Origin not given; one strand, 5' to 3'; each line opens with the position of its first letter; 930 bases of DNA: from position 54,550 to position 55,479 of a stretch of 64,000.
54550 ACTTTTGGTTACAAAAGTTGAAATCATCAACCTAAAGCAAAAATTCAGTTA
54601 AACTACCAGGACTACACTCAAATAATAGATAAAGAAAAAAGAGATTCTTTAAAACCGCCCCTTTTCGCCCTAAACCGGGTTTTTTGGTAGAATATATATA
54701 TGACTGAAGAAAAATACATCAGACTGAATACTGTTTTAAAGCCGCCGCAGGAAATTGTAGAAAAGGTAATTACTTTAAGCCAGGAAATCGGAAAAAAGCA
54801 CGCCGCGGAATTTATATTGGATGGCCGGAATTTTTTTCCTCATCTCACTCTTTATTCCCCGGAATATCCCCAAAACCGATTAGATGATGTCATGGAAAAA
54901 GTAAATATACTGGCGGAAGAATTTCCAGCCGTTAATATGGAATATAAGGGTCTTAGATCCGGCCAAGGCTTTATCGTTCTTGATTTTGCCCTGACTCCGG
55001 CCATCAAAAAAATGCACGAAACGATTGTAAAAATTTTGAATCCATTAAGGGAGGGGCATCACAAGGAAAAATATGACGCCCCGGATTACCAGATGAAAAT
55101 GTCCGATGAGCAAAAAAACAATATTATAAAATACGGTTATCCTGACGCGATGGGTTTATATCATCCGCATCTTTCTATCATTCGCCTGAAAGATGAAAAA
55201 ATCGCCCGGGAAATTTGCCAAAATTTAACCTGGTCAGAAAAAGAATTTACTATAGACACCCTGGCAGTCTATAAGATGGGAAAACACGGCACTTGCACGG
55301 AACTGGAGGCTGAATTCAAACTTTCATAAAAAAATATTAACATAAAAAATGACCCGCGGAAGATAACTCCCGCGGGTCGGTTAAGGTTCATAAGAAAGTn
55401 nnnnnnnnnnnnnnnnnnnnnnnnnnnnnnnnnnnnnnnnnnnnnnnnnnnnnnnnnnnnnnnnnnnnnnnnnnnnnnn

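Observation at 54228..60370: GC-rich single-chain purL island bracketed by an inverted pair of 78-bp hairpin repeats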

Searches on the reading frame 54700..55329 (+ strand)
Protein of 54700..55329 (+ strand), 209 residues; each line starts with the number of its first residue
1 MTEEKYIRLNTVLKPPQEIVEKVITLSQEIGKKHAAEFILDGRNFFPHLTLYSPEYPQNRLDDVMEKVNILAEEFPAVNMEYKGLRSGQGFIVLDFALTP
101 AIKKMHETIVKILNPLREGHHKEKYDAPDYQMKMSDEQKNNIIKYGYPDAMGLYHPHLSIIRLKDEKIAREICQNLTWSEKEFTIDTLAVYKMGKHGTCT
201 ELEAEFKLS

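Call 13: search_protein_families(library=pfam, proteins=[window:54700-55329:+])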
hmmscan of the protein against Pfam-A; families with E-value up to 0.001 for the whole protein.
window:54700-55329:+ (209 aa): 3 families
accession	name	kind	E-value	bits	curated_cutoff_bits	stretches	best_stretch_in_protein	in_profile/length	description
PF13563.12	2_5_RNA_ligase2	-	3.7e-11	43.7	27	1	47-195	26-150/152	2'-5' RNA ligase superfamily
PF06299.18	DUF1045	-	2.1e-08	34.7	24.3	1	60-190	13-143/159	Protein of unknown function (DUF1045)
PF02834.22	LigT_PEase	-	3.9e-07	30.6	23.3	1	13-86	1-75/87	LigT like Phosphoesterase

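Call 14: search_protein_families(library=ncbifam, proteins=[window:54700-55329:+])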
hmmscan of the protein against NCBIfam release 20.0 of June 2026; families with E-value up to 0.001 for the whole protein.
window:54700-55329:+ (209 aa): 2 families
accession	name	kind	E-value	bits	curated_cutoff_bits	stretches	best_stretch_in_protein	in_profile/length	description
TIGR03223.1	Phn_opern_protn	hypoth_equivalog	1.6e-08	34.5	248.95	1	32-191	43-209/228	putative phosphonate metabolism protein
TIGR02258.1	2_5_ligase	equivalog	1.6e-05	24.9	65.7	0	133-192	100-162/180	RNA 2',3'-cyclic phosphodiesterase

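Call 55: list_cluster_members(proteins=[L019:10944-12491:-, L019:12496-13233:+, L015:2432-3046:-, L015:5848-6939:+, L015:7505-8437:-, L013:1240-1689:-, L013:518-871:+, window:54700-55329:+, window:59478-60197:+, window:60522-61058:+])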
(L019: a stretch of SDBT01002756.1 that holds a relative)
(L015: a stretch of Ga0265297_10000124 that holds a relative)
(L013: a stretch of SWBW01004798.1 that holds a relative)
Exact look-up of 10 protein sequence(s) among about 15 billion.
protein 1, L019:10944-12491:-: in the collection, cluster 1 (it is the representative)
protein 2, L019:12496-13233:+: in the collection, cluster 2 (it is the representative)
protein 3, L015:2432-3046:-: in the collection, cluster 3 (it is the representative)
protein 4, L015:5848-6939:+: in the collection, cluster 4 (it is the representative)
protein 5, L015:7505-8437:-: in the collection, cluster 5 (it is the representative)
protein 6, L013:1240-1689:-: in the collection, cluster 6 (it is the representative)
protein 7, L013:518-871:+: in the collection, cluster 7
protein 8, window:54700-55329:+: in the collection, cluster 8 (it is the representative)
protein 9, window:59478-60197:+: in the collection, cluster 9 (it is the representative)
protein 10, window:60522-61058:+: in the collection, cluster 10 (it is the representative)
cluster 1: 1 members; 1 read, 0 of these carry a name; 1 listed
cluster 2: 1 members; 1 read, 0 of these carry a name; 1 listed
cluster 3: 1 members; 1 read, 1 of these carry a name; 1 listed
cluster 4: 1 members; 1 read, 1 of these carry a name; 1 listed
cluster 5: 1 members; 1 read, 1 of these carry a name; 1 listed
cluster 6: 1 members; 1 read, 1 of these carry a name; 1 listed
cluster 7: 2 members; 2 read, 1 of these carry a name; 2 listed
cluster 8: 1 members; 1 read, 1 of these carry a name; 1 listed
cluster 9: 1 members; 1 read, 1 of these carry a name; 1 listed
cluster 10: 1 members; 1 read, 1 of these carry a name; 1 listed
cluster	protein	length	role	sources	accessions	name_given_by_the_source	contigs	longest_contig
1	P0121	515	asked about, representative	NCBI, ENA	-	-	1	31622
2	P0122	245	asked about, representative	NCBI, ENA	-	-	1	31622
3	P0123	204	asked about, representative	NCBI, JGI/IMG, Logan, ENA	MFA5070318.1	MAG: DUF975 family protein [Patescibacteria group bacterium]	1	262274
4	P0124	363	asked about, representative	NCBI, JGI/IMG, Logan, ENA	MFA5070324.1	MAG: hypothetical protein WC528_03500 [Patescibacteria group bacterium]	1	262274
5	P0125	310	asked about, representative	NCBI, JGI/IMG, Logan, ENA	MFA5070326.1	MAG: hypothetical protein WC528_03510 [Patescibacteria group bacterium]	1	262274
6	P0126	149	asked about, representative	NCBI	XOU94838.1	MAG: hypothetical protein ACNFW9_02095 [Candidatus Kerfeldbacteria bacterium]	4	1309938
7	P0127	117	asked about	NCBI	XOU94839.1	MAG: hypothetical protein ACNFW9_02100 [Candidatus Kerfeldbacteria bacterium]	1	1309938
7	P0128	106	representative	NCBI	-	-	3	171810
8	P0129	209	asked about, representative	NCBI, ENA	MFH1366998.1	MAG: 2'-5' RNA ligase family protein [Patescibacteria group bacterium]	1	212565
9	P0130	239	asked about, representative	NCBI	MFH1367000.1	MAG: M23 family metallopeptidase [Patescibacteria group bacterium]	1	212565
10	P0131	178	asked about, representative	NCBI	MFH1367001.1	MAG: HAD family phosphatase [Patescibacteria group bacterium]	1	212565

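Call 57: find_encoding_contigs(protein=window:54700-55329:+, flank=10000, max_places=2)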
Protein window:54700-55329:+ (209 aa): 1 contig read that carries it; 1 place shown.
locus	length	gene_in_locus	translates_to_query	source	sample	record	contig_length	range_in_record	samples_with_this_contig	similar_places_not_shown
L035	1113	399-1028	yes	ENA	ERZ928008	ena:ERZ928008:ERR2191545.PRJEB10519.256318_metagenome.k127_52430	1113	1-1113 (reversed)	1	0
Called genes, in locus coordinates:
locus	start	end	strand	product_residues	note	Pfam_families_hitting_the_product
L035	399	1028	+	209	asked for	PF02834:LigT_PEase (faint), PF13563:2_5_RNA_ligase2, PF06299:DUF1045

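Call 99: find_homologous_proteins(query=window:54700-55329:+, max_evalue=1e-10)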
Query window:54700-55329:+ (209 aa): 38 proteins with E <= 1e-10 among 84 candidates.
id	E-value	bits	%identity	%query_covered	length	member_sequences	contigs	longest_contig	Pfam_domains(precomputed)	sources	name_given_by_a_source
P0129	8.2e-137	472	100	100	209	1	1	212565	PF06299.19,PF02834.23,PF13563.13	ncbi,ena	ncbi:MAG: 2'-5' RNA ligase family protein [Patescibacteria group bacterium]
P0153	1.7e-110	386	81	100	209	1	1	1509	PF06299.19,PF02834.23,PF13563.13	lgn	-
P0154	1.0e-106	373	79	99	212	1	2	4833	PF06299.19,PF02834.23,PF13563.13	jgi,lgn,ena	-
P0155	1.0e-98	347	75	99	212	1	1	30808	PF06299.19,PF02834.23,PF13563.13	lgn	-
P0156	1.5e-96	340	71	99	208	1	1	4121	PF06299.19,PF02834.23,PF13563.13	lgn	-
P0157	9.4e-69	249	54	98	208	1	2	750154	PF06299.19,PF02834.23,PF13563.13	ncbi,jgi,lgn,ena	-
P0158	1.9e-67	245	54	100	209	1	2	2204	PF06299.19,PF02834.23,PF13563.13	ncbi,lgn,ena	-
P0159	5.8e-67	244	53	100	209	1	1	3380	PF06299.19,PF02834.23,PF13563.13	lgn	-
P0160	4.5e-66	241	55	94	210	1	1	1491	PF06299.19,PF02834.23,PF13563.13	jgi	jgi:2'-5' RNA ligase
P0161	1.2e-65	239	50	100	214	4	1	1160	PF06299.19,PF02834.23,PF13563.13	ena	-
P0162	1.2e-65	239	53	100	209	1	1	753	PF02834.23,PF13563.13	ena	-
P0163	2.0e-64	235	52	100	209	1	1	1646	PF06299.19,PF02834.23,PF13563.13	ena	-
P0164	5.1e-64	234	52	100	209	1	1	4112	PF06299.19,PF02834.23,PF13563.13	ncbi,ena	-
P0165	5.8e-64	234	51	100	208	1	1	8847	PF06299.19,PF02834.23,PF13563.13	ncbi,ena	-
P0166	2.2e-62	229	50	100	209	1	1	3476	PF06299.19,PF02834.23,PF13563.13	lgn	-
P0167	5.3e-62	227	50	100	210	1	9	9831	PF06299.19,PF02834.23,PF13563.13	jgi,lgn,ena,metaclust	metaclust:\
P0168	1.2e-61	226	46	99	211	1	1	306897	PF06299.19,PF13563.13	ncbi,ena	-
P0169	4.7e-61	224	51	100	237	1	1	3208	PF06299.19,PF02834.23,PF13563.13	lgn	-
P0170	1.3e-60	223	52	98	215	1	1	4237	PF06299.19,PF02834.23,PF13563.13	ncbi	-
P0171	6.1e-60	221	51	97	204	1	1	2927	PF06299.19,PF13563.13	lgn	-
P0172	4.0e-59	218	50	98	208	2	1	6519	PF06299.19,PF13563.13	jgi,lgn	-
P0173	5.5e-59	218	51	96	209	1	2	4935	PF06299.19,PF02834.23,PF13563.13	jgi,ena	-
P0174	7.6e-55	204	47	100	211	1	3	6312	PF06299.19,PF13563.13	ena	-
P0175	1.6e-53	200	42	98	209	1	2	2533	PF06299.19,PF02834.23,PF13563.13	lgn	-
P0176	6.1e-53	198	45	98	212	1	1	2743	PF06299.19,PF02834.23,PF13563.13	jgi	jgi:2'-5' RNA ligase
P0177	1.2e-52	197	44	99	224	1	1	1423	PF06299.19,PF02834.23,PF13563.13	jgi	-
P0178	8.0e-52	194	44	97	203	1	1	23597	PF06299.19,PF02834.23,PF13563.13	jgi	jgi:2'-5' RNA ligase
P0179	4.3e-51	192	44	97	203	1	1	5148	PF06299.19,PF13563.13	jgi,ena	-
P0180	1.1e-50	190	44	97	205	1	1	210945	PF06299.19,PF13563.13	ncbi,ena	-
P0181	4.0e-50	189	44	97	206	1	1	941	PF06299.19,PF02834.23,PF13563.13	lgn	-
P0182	6.9e-48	181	44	96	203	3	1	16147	PF06299.19,PF13563.13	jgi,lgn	jgi:2'-5' RNA ligase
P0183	1.0e-45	174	42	97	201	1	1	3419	PF13563.13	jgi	-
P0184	2.1e-44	170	40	100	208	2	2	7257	PF06299.19,PF02834.23,PF13563.13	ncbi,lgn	-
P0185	2.6e-43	166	41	97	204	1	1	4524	PF06299.19,PF02834.23,PF13563.13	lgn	-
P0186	7.3e-41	158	41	97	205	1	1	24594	PF06299.19,PF02834.23,PF13563.13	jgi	jgi:2'-5' RNA ligase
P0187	1.7e-39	154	43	89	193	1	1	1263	PF02834.23,PF13563.13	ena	-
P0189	5.0e-34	136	36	98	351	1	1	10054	PF02834.23,PF00293.35,PF13563.13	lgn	-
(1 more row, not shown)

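Call 100: find_encoding_contigs(protein=P0155, flank=10000, max_places=2)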
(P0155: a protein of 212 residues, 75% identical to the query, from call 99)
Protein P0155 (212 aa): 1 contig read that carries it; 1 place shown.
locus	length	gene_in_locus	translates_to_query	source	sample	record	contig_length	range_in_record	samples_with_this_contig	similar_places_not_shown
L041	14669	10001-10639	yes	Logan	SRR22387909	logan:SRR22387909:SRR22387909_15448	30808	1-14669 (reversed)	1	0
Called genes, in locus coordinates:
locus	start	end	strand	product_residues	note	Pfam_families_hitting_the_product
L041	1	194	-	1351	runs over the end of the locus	PF13620:CarboxypepD_reg (faint), PF01839:FG-GAP (faint), PF13517:FG-GAP_3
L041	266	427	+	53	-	-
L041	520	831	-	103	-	-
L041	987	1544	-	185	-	PF02224:Cytidylate_kin (faint), PF13189:Cytidylate_kin2, PF13207:AAA_17, PF13238:AAA_18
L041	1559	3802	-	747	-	PF01138:RNase_PH, PF03725:RNase_PH_C, PF01138:RNase_PH, PF00013:KH_1 (weak), PF00575:S1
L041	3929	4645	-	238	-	-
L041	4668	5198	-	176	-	PF01936:NYN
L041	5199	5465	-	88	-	PF00312:Ribosomal_S15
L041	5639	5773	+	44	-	-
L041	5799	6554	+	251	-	PF02899:Phage_int_SAM_1 (weak), PF13495:Phage_int_SAM_4 (faint), PF00589:Phage_integrase (weak)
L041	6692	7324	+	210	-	-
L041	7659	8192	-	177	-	PF00293:NUDIX (weak)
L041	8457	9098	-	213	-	-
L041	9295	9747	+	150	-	-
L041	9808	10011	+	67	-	PF09962:DUF2196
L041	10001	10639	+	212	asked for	PF02834:LigT_PEase (faint), PF13563:2_5_RNA_ligase2, PF06299:DUF1045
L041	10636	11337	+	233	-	PF01551:Peptidase_M23 (weak)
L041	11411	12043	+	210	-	PF00702:Hydrolase, PF13419:HAD_2, PF13242:Hydrolase_like (weak)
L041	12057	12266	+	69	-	-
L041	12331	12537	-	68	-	-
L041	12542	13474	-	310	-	-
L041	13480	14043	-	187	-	-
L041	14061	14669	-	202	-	?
